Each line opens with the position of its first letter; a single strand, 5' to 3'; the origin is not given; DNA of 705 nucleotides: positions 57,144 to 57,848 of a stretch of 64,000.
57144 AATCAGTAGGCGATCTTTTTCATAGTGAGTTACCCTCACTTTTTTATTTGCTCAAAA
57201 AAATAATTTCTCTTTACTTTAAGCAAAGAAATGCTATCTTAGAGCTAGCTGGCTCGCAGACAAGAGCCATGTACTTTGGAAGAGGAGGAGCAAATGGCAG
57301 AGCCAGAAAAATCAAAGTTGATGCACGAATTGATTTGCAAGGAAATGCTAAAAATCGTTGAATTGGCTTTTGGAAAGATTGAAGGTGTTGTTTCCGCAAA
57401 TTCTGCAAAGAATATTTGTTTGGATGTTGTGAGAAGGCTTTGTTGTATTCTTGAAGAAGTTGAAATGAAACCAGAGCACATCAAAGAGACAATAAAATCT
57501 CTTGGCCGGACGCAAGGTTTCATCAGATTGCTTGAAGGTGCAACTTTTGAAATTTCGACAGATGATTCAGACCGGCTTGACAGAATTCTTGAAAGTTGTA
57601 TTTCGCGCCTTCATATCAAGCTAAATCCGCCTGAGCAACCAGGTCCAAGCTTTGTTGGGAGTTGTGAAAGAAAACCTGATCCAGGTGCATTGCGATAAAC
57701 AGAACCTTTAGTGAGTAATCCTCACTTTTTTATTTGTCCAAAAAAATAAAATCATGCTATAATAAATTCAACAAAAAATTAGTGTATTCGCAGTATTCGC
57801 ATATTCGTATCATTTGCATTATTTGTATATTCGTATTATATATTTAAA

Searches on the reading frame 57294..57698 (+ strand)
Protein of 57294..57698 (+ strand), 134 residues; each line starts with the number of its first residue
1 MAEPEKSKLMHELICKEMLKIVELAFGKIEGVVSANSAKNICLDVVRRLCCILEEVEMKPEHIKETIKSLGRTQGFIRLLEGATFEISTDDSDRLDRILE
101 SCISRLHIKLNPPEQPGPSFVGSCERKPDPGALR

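Call 7: search_protein_families(library=pfam, proteins=[window:57294-57698:+], max_evalue=1)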
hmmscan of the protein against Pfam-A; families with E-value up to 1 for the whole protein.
window:57294-57698:+ (134 aa): 3 families
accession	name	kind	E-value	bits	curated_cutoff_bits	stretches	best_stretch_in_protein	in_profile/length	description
PF19856.4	DUF6331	-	0.053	14.2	25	1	49-93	29-72/103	Family of unknown function (DUF6331)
PF23368.1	DUF7092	-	0.21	12.6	24.5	1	70-100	47-75/77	Domain of unknown function (DUF7092)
PF07539.18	UTP20_N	-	0.22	10.3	27.6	1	16-104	142-219/615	U3 small nucleolar RNA-associated protein 20, N-terminal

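Call 8: search_protein_families(library=ncbifam, proteins=[window:57294-57698:+], max_evalue=1)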
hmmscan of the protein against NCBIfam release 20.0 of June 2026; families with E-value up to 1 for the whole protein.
window:57294-57698:+ (134 aa): 0 families

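Call 35: search_protein_representatives(alignment_id=A2)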
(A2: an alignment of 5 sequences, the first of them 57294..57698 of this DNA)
Query: 5 sequences, 102 profile positions. Proteins with E-value up to 0.001 (for the whole library): 13; up to 1e-10: 5; up to 1e-30: 3. The best 13 are listed.
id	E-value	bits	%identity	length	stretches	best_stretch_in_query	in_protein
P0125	4.9e-39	148.8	-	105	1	1-101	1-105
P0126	5.4e-39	148.6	-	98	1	1-101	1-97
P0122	2.1e-36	140.3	-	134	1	1-102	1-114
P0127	3.6e-23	97.8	-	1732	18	14-57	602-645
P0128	2.9e-13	66.0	-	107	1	6-101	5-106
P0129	8.3e-10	54.9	-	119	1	1-100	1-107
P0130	4.1e-09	52.7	-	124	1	1-100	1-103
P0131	4.8e-09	52.5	-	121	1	41-101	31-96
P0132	9.4e-07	45.1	-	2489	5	72-94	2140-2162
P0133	1.8e-06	44.2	-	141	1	4-101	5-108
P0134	9.8e-06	41.8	-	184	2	39-100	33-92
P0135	1.2e-05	41.6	-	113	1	1-97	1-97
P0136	2.1e-05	40.8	-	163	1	14-100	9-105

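Call 36: predict_structure(alignment_id=A2)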
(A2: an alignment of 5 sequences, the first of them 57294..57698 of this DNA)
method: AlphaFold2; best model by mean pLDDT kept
length: 134 residues; sequences in the alignment: 5
mean_pLDDT: 72.0   pTM: 0.59
mean pLDDT of the five models: 72.0, 67.0, 57.8, 56.3, 53.2
residues with pLDDT >= 90: 0; 70-90: 89; 50-70: 27; < 50: 18
segments of 3 or more residues with pLDDT < 50: 116-127
pLDDT, mean of each block of 10 residues (from residue 1): 65 83 67 63 84 81 84 80 65 83 86 56 48 50
secondary structure, 60 per line:
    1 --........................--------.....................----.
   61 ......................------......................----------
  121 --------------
elements in order: H3-26 H35-55 H60-82 H89-110

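Call 39: find_encoding_contigs(protein=P0130, flank=10000)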
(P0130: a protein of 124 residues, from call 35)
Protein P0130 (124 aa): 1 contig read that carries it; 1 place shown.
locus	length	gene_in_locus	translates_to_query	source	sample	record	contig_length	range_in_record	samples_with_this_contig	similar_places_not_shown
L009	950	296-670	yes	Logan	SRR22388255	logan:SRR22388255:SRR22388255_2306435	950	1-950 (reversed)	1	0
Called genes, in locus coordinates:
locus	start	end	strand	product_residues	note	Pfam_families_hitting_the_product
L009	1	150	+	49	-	?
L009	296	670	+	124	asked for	-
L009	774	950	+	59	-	?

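Call 40: find_encoding_contigs(protein=P0128, flank=10000)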
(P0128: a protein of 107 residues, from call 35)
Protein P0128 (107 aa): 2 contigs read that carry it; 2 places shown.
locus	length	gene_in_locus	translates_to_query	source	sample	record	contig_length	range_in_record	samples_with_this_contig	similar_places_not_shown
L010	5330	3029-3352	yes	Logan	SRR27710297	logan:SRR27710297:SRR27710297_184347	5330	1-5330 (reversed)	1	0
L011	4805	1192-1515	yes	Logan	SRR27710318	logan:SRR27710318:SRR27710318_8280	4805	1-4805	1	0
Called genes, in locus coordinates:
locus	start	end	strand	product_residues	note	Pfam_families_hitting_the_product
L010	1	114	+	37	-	?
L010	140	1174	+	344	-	PF02655:ATP-grasp_3 (faint), PF07478:Dala_Dala_lig_C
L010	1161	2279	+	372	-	PF04055:Radical_SAM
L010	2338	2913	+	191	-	PF01797:Y1_Tnp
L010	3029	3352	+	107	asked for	-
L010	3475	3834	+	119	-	-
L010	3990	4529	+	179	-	PF03729:DUF308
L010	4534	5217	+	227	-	PF06736:TMEM175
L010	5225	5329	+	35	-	?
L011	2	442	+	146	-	?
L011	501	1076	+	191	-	PF01797:Y1_Tnp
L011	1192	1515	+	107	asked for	-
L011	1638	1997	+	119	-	-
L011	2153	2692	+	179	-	PF03729:DUF308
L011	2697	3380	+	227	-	PF06736:TMEM175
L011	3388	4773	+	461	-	PF13517:FG-GAP_3 (weak), PF01839:FG-GAP (weak), PF13517:FG-GAP_3 (weak), PF03734:YkuD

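Call 55: search_protein_families(library=pfam, alignment_id=A5, max_evalue=1)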
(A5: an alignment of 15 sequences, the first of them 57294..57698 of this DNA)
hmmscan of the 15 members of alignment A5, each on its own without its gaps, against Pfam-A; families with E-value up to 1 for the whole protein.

A. member 1, window:57294-57698:+ (134 aa): 3 families
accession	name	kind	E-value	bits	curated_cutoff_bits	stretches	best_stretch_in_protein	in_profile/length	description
PF19856.4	DUF6331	-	0.053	14.2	25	1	49-93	29-72/103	Family of unknown function (DUF6331)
PF23368.1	DUF7092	-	0.21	12.6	24.5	1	70-100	47-75/77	Domain of unknown function (DUF7092)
PF07539.18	UTP20_N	-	0.22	10.3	27.6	1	16-104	142-219/615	U3 small nucleolar RNA-associated protein 20, N-terminal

B. families by the number of members that match (of 15 scanned): 27 families (the first 25 are shown)
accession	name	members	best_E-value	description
PF02970.22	TBCA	2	0.019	Tubulin binding cofactor A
PF19856.4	DUF6331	2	0.032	Family of unknown function (DUF6331)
PF11894.14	Nup192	1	0.0019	Nuclear pore complex scaffold, nucleoporins 186/192/205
PF03980.19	Nnf1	1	0.002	Nnf1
PF23653.1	DUF7149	1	0.0034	Domain of unknown function (DUF7149)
PF13720.11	Acetyltransf_11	1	0.013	Udp N-acetylglucosamine O-acyltransferase; Domain 2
PF12205.13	GIT1_C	1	0.013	G protein-coupled receptor kinase-interacting protein 1 C term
PF00944.25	Peptidase_S3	1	0.023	Alphavirus core protein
PF12548.13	DUF3740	1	0.026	Sulfatase protein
PF08286.16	Spc24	1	0.047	Spc24 subunit of Ndc80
PF10144.15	SMP_2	1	0.048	Bacterial virulence factor haemolysin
PF11934.14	DUF3452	1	0.056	Domain of unknown function (DUF3452)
PF03589.19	Antiterm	1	0.056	Antitermination protein Q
PF10482.14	CtIP_N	1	0.064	Tumour-suppressor protein CtIP N-terminal domain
PF10510.14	PIG-S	1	0.067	Phosphatidylinositol-glycan biosynthesis class S protein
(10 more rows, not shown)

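Call 56: search_solved_structures(query=A5, max_evalue=10)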
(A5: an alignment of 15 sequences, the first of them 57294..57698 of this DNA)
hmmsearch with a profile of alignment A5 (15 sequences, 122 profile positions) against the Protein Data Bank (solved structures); distinct sequences matched with E-value up to 10: 14.
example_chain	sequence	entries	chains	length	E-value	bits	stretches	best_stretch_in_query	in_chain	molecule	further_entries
6klt_C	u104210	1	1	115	0.4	13.7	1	23-78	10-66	Troponin I, cardiac muscle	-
6ora_A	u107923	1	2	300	0.42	13.6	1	54-92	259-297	Quinolinate synthase A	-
1wzu_A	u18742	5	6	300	0.44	13.5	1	54-92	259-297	Quinolinate synthetase A | Quinolinate synthase A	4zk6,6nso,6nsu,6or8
5ktm_A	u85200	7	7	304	0.45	13.5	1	54-92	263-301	Quinolinate synthase A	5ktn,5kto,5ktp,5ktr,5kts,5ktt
6klu_C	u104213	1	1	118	0.46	13.5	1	23-78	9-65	Troponin I, cardiac muscle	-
2x48_A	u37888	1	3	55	0.64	13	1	55-94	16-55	CAG38821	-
9l7c_I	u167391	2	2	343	0.66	13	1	68-115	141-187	Type III-B CRISPR module RAMP protein Cmr6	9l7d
3x1l_H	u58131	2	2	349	0.68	12.9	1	68-115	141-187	Cmr6 | CRISPR type III-associated protein domain-containing protein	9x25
8ouw_K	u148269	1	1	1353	1.4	11.9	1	78-105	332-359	Protein timeless homolog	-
6nxm_A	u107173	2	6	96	1.5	11.8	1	29-86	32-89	Design construct XAA_GVDQ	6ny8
6o0c_A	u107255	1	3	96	1.5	11.8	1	29-86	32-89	Design construct XAA_GVDQ mutant M4L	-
1tx9_A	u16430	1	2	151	1.9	11.5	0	81-96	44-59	Scaffolding protein D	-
1al0_1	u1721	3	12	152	1.9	11.5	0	81-96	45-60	SCAFFOLDING PROTEIN GPD | PROTEIN (SCAFFOLDING PROTEIN GPD) | Scaffolding protein D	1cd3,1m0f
6nz3_A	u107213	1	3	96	1.9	11.5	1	29-86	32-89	Design construct XAA_GGHN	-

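Call 57: search_protein_families(library=padloc, alignment_id=A5, max_evalue=1)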
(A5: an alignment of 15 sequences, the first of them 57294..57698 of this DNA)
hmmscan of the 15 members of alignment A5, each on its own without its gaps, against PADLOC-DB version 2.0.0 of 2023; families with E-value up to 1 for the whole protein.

A. member 1, window:57294-57698:+ (134 aa): 0 families

B. families by the number of members that match (of 15 scanned): 7 families
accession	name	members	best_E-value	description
PDLC00137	GajB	1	0.00085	UrvD helicase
PDLC00107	GajB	1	0.0013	UrvD helicase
PDLC01679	Cas13-ApeA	1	0.0023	Cas13-ApeA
PDLC02729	PbeC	1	0.0066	PbeC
PDLC02333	AbiTi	1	0.0079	AbiTi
PDLC01268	CasR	1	0.017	"CAS-I,CAS-II,CAS-III,CAS-IV,CAS-V,CAS-VI; associated_signaling"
PDLC01044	Csa3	1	0.03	Type I-A associated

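Call 58: find_encoding_contigs(protein=P0133, flank=10000)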
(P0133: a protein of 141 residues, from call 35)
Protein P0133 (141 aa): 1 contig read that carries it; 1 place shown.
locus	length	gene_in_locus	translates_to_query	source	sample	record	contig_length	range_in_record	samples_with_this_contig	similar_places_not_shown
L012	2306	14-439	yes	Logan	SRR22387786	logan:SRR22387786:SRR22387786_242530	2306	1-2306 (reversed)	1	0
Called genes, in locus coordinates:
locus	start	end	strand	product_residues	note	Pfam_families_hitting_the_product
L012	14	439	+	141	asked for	-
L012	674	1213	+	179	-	PF03729:DUF308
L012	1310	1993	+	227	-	PF06736:TMEM175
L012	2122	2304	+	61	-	?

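Call 59: find_encoding_contigs(protein=P0135, flank=10000)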
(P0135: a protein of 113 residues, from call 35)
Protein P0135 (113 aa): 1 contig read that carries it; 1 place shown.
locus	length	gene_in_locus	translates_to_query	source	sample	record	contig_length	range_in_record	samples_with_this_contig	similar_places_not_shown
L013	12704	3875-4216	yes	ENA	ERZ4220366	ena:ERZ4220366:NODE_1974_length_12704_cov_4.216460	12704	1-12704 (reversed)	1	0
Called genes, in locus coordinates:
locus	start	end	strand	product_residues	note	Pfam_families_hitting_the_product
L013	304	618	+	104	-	-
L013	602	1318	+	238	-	PF09997:DUF2238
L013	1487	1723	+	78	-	-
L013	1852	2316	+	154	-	PF14584:DUF4446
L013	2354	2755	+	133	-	PF04519:Bactofilin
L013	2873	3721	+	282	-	-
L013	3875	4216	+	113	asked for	-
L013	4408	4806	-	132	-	-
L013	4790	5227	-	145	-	-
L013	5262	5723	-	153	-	-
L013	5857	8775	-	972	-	PF00912:Transgly, PF00905:Transpeptidase, PF17957:Big_7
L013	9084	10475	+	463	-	PF11638:DnaA_N, PF01637:ATPase_2 (faint), PF00308:Bac_DnaA, PF01695:IstB_IS21 (weak), PF08299:Bac_DnaA_C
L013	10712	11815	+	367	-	PF00712:DNA_pol3_beta, PF02767:DNA_pol3_beta_2, PF02768:DNA_pol3_beta_3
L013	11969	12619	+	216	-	PF20772:TACO1_YebC_N, PF01709:Transcrip_reg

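Call 60: find_encoding_contigs(protein=P0134, flank=10000)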
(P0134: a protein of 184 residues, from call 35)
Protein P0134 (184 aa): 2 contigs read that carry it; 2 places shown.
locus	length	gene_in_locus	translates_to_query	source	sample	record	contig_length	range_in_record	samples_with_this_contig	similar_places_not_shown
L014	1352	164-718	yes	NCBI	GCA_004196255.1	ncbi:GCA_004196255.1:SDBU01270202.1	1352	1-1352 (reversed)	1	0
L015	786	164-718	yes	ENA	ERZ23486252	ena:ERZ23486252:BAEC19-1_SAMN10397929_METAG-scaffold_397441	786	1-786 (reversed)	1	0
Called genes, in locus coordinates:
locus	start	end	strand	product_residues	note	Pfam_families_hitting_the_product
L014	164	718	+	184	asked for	-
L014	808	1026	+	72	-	PF03729:DUF308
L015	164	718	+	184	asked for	-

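Call 77: find_homologous_proteins(query=A5, max_evalue=1)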
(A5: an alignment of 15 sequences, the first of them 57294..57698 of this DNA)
Query A5 (15 sequences) (134 aa, profile of the alignment): 4 proteins with E <= 1 among 1425 candidates.
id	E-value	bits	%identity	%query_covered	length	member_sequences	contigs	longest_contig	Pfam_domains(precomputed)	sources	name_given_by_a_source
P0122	4.3e-30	122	100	100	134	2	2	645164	-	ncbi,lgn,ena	ncbi:MAG: hypothetical protein WC663_02630 [Patescibacteria group bacterium]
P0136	9.4e-23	98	26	71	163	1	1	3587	-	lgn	-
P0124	1.6e-18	85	43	10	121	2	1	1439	-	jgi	-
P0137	4.8e-17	80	39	13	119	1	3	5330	-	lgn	-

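Call 94: find_related_loci(query=A2, collection=viral_contigs, flank=5000)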
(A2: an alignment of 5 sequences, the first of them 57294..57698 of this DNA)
Query A2 (134 aa) in viral_contigs; peptide patterns used: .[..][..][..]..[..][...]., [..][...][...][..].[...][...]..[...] (x = any residue, [..] = any of these).
17 stretches matched a pattern, but none encodes a relative of the query by tblastn (E <= 1e-3).
